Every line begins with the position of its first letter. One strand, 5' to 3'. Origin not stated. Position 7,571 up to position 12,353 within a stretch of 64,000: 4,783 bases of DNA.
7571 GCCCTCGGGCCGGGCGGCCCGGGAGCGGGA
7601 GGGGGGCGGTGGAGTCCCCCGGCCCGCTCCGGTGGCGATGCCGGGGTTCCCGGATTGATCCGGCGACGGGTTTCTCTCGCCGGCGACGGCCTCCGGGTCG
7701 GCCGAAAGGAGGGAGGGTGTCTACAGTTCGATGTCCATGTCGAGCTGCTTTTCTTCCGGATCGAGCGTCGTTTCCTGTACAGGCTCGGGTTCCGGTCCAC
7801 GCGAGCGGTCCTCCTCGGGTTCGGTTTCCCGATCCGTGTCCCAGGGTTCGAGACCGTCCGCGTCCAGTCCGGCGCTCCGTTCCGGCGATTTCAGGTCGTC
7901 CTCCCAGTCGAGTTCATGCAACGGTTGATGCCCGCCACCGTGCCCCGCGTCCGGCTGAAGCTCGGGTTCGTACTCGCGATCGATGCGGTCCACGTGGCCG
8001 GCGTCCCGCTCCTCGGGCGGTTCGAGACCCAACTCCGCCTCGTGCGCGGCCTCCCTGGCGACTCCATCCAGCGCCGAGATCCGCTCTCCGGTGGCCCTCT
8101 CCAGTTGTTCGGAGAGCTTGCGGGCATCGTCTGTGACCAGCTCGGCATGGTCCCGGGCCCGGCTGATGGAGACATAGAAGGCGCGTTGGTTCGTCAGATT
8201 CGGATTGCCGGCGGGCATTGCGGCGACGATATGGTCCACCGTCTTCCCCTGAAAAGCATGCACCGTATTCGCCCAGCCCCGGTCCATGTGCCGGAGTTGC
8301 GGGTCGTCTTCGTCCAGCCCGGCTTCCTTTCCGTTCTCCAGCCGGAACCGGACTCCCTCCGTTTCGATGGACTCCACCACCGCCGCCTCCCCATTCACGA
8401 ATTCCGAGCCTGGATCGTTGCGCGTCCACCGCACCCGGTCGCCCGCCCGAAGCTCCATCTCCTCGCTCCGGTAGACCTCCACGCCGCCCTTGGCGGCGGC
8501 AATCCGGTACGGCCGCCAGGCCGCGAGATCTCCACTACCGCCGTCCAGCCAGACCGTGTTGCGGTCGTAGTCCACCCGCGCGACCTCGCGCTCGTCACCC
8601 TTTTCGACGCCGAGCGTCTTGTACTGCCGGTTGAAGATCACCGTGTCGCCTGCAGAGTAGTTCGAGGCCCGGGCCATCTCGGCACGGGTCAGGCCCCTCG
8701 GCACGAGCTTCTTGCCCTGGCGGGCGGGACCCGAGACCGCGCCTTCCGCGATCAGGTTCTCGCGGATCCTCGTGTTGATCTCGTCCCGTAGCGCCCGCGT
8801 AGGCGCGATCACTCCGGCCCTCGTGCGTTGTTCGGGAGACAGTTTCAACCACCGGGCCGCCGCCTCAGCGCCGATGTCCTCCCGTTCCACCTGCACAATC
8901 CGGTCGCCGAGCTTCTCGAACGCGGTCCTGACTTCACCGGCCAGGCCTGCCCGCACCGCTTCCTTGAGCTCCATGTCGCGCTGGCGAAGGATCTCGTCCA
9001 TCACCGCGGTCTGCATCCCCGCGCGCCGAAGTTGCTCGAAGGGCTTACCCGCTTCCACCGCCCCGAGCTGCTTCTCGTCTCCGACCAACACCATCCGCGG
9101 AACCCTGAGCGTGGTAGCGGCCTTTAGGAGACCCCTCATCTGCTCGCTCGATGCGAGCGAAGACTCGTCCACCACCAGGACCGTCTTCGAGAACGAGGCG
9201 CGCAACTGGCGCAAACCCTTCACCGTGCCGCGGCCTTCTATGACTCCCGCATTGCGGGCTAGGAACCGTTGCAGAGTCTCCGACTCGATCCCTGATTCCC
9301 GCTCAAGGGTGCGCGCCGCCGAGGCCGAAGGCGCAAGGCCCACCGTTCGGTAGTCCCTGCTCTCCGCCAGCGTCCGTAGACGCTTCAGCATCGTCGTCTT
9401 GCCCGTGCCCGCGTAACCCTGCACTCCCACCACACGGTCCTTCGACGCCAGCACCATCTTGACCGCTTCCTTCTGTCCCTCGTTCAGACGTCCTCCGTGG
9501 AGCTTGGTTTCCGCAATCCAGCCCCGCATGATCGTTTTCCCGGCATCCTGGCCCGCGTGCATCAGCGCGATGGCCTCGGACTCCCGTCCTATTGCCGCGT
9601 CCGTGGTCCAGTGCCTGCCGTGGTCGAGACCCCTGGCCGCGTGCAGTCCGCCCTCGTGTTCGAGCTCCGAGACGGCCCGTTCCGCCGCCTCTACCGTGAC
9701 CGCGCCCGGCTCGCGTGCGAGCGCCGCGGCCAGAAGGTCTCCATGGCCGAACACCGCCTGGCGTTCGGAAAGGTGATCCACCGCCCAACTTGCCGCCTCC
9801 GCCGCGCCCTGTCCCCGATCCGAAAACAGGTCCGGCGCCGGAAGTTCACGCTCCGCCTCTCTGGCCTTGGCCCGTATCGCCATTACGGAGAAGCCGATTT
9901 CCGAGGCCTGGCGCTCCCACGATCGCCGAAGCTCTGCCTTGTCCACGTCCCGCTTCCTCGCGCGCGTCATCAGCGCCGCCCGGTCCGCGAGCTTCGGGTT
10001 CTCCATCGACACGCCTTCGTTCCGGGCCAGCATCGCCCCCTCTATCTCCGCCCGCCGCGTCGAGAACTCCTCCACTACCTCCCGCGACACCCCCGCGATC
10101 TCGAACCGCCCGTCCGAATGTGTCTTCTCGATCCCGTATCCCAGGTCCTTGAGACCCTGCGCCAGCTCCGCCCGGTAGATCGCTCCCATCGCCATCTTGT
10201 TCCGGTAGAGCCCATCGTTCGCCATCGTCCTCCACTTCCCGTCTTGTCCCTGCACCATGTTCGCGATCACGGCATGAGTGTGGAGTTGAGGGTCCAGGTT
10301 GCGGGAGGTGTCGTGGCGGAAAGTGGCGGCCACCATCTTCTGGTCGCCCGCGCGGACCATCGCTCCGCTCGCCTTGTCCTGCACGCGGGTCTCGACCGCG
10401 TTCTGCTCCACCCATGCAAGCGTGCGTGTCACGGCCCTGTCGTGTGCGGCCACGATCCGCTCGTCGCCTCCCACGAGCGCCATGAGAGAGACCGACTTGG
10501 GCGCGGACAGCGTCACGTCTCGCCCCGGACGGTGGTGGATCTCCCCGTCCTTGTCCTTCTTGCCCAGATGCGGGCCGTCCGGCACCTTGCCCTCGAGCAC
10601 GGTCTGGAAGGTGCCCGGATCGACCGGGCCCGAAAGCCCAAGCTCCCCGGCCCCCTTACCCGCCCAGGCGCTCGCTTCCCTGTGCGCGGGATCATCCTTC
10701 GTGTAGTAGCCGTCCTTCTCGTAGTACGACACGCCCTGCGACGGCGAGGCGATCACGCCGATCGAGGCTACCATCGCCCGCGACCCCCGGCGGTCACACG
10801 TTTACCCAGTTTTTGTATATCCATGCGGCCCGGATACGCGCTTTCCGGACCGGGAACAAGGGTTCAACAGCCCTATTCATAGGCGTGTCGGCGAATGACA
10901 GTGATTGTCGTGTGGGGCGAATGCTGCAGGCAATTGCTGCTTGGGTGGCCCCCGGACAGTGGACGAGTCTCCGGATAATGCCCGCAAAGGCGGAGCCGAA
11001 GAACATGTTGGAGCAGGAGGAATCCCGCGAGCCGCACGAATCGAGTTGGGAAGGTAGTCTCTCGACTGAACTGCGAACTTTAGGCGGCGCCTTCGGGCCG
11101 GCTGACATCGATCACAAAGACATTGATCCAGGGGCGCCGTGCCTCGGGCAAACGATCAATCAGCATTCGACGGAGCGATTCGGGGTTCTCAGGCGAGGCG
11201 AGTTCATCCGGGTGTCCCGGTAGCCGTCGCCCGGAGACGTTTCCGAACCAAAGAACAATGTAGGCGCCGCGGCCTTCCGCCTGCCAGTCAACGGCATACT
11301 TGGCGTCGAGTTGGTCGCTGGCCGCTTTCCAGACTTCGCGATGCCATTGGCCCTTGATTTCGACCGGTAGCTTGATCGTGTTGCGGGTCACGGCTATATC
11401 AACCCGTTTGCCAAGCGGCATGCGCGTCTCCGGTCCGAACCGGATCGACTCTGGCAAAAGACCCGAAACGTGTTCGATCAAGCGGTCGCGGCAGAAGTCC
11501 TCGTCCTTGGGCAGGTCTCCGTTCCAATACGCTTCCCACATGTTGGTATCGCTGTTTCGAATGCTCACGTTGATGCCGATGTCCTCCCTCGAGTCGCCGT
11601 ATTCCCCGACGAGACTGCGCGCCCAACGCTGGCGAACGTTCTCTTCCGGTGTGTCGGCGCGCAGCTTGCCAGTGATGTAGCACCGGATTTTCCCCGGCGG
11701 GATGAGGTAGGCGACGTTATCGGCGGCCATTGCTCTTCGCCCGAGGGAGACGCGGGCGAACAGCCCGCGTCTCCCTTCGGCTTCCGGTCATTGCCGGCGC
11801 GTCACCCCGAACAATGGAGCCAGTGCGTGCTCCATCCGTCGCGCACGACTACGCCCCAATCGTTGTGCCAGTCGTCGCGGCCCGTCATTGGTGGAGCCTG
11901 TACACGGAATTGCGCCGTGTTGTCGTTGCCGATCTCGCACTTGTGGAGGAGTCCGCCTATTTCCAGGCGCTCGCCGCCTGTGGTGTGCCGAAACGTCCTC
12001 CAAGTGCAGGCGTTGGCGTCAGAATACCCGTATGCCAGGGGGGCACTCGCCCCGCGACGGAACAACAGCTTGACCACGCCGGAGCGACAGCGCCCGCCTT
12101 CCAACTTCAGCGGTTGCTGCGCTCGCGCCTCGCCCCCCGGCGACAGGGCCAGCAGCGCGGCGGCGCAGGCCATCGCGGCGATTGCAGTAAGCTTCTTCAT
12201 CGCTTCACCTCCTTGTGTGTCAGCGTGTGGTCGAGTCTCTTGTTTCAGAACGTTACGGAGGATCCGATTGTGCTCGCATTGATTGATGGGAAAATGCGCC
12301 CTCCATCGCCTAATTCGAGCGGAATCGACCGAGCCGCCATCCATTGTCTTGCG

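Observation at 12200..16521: Portable octamer-repeat cassette that appears to phase-switch unrelated exported proteins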

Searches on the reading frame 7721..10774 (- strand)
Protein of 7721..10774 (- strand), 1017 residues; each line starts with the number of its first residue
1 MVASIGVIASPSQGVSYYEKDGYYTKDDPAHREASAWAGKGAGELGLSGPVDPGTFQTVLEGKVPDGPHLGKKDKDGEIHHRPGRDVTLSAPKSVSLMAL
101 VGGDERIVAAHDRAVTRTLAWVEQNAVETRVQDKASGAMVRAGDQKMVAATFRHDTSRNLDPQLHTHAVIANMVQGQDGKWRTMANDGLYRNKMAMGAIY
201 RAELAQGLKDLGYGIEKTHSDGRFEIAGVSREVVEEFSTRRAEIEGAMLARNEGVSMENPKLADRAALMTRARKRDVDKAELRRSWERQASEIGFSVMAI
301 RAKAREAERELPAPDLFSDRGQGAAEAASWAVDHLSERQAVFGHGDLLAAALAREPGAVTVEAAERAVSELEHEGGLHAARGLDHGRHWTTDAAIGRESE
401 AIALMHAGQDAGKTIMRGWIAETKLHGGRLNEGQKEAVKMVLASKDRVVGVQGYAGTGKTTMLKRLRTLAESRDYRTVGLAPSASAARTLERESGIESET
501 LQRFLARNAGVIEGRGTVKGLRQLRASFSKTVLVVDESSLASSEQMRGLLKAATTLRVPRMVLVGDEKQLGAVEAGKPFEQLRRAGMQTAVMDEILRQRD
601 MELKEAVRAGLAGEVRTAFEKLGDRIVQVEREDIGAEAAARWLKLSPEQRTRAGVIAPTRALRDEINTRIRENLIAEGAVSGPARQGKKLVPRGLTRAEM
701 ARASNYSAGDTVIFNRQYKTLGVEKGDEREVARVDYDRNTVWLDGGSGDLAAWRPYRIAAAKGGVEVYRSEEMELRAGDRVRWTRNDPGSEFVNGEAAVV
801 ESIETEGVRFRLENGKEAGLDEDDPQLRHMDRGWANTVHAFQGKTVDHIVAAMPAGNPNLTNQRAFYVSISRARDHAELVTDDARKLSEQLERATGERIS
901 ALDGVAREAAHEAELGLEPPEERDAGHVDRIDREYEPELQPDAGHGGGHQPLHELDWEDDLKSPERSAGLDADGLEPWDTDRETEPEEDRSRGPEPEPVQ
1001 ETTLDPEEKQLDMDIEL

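Call 8: search_protein_families(library=pfam, proteins=[window:7721-10774:-], max_evalue=0.01)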
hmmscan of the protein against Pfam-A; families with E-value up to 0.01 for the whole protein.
window:7721-10774:- (1017 aa): 14 families
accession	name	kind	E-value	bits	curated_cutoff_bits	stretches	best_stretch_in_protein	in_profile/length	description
PF08751.17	TrwC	-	1.7e-87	294.1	25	1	13-292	3-285/286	TrwC relaxase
PF13604.12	AAA_30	-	7.1e-49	166.6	27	1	430-625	2-183/191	AAA domain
PF13245.12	AAA_19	-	3.6e-15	56.8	25.1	1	434-571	1-130/134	AAA domain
PF13086.12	AAA_11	-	1.6e-07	31.8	27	0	487-573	171-253/257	AAA domain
PF01443.25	Viral_helicase1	-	2.8e-07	31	21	0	451-573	3-100/228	Viral superfamily 1 RNA helicase core domain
PF22232.2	TraI_hel_assoc_N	-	2.9e-06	28.3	27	1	453-558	1-93/99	TraI helicase-associated ssDNA bd, N-terminal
PF05970.20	PIF1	-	3.7e-05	23.9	25.9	1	430-542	2-115/223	PIF1-like helicase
PF13538.12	UvrD_C_2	-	5.1e-05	23.5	27.4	1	833-879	2-51/52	UvrD-like helicase C-terminal domain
PF25199.1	nSTAND_NTPase5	-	0.00011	22.5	34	1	444-489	39-84/145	Novel STAND NTPase 5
PF13401.12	AAA_22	-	0.00056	20.7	27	1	448-565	7-122/130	AAA domain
PF18335.7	SH3_13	-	0.00063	19.9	41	0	769-807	21-58/65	ATP-dependent RecD-like DNA helicase SH3 domain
PF02562.22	PhoH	-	0.0019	18.2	27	0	431-462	6-35/205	PhoH-like protein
PF05729.18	NACHT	-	0.0022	18.3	26.7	0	447-509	1-62/167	NACHT domain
PF00270.35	DEAD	-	0.0022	18.2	26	0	432-488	2-59/167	DEAD/DEAH box helicase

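Call 18: find_encoding_contigs(protein=window:7721-10774:-, flank=10000, max_places=10)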
Protein window:7721-10774:- (1017 aa): no gene with exactly this product is on record in the collection.

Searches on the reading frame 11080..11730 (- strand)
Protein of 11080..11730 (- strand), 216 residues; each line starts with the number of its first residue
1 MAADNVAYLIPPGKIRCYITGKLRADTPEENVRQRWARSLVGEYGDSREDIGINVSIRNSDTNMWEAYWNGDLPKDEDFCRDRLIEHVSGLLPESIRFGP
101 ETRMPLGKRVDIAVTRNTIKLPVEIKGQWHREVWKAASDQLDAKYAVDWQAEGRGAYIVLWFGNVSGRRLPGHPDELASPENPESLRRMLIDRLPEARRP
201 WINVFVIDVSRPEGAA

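Call 8: search_protein_families(library=pfam, proteins=[window:11080-11730:-], max_evalue=0.01)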
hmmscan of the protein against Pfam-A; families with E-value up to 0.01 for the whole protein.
window:11080-11730:- (216 aa): 1 family
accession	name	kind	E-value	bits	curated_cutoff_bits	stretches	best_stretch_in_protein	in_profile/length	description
PF13588.12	HSDR_N_2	-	0.0092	16.5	25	0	28-59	1-32/110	Type I restriction enzyme R protein N terminus (HSDR_N)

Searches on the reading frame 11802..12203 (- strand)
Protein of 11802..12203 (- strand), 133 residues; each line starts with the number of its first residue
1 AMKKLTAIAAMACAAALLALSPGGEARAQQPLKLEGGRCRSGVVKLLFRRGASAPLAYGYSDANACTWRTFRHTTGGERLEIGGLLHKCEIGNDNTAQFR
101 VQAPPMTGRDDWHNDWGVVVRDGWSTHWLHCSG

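Call 10: find_encoding_contigs(protein=window:11802-12203:-, flank=3000, max_places=10)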
Protein window:11802-12203:- (133 aa): no gene with exactly this product is on record in the collection.
